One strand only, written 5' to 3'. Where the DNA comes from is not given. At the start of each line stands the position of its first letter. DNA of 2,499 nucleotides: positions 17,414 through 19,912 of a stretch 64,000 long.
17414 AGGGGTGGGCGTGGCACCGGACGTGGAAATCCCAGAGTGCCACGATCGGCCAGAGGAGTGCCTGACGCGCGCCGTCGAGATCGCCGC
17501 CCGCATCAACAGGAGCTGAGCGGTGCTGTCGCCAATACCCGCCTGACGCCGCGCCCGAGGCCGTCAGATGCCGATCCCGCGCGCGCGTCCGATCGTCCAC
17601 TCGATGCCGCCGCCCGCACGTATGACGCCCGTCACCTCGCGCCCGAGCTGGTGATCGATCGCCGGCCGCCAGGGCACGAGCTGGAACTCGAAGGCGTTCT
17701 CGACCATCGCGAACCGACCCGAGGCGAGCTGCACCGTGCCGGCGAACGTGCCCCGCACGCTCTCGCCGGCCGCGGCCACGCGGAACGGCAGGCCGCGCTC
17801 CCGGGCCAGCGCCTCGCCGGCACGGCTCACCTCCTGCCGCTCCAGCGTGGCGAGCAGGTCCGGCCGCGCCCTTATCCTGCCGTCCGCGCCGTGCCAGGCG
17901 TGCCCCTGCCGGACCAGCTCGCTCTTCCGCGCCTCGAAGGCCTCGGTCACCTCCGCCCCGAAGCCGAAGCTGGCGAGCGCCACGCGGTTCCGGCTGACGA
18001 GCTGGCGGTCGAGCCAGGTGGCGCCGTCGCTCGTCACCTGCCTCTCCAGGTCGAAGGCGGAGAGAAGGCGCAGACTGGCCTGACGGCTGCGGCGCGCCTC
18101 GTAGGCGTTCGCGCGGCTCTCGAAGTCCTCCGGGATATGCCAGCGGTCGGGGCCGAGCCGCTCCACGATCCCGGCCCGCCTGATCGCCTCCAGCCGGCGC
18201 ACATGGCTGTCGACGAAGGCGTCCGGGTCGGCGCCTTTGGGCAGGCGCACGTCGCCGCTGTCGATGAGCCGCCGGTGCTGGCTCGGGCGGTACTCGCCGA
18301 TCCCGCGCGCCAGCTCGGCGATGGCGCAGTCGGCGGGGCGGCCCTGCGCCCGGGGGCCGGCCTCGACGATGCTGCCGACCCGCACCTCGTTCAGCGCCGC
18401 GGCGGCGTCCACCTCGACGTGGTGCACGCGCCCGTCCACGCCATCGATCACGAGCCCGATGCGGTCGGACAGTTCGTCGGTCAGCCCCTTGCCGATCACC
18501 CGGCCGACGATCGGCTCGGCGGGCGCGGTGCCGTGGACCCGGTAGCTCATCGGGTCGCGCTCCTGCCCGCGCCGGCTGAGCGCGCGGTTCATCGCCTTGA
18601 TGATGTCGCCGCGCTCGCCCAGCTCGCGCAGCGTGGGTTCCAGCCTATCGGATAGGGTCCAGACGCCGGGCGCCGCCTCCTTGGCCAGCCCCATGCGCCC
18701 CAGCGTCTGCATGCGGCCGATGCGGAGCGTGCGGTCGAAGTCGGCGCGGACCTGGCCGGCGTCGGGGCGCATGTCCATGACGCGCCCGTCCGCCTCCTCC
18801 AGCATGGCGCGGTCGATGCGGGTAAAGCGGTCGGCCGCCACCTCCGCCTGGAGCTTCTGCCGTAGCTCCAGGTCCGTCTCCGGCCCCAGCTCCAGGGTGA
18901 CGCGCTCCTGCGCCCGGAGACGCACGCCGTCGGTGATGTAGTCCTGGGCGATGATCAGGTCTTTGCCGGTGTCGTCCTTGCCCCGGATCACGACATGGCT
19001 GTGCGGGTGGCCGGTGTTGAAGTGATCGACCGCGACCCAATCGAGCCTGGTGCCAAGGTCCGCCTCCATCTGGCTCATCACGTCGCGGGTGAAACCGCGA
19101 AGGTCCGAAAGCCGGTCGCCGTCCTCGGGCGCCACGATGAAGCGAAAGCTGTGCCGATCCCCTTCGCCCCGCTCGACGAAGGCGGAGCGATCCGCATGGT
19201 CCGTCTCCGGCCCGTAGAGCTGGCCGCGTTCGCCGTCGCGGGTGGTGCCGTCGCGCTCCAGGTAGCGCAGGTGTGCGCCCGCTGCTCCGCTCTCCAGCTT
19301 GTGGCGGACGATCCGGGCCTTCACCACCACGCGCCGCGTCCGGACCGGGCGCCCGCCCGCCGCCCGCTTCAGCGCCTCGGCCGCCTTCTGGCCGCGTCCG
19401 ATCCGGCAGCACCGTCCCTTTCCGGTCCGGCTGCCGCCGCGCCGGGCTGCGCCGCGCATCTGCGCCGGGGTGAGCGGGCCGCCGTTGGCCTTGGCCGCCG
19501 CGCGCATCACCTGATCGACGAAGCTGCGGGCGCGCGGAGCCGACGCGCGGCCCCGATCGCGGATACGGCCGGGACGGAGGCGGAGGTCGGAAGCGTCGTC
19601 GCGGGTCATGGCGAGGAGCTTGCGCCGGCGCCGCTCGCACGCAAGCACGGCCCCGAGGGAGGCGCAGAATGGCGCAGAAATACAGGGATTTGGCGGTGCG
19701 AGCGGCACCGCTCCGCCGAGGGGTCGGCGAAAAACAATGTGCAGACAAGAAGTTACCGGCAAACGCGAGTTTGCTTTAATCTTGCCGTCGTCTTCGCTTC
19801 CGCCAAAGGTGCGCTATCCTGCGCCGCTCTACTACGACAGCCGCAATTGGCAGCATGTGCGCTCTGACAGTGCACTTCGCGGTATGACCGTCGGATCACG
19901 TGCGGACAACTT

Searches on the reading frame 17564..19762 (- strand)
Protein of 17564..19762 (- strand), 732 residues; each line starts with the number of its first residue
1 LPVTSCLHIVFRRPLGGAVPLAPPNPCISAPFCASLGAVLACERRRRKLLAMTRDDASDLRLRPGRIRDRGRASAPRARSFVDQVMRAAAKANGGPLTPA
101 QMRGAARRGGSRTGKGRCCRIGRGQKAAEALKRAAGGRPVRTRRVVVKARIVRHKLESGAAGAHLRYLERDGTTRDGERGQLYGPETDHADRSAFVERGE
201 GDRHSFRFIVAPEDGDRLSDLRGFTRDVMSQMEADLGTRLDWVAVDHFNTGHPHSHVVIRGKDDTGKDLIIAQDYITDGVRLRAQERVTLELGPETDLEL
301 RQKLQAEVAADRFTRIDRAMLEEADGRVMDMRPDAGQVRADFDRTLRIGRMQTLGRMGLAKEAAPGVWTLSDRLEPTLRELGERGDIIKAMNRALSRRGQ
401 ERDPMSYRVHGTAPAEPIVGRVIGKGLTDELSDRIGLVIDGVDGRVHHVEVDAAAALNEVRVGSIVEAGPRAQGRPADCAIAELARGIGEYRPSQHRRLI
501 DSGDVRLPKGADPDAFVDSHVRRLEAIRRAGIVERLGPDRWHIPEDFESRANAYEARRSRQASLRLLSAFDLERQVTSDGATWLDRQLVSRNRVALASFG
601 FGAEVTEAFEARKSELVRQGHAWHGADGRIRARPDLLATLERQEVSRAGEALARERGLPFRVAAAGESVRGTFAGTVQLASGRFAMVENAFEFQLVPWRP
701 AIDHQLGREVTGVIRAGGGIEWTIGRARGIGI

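Call 34: search_protein_families(library=pfam, proteins=[window:17564-19762:-], max_evalue=0.001)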
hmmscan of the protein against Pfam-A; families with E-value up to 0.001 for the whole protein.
window:17564-19762:- (732 aa): 2 families
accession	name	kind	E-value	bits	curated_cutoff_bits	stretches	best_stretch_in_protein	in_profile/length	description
PF11843.13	DUF3363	-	1.1e-129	433.3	28.4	1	348-731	2-375/375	Protein of unknown function (DUF3363)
PF03432.20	Relaxase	-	0.00095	19.9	24.6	0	202-263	42-102/132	MobA/VirD2-like, nuclease domain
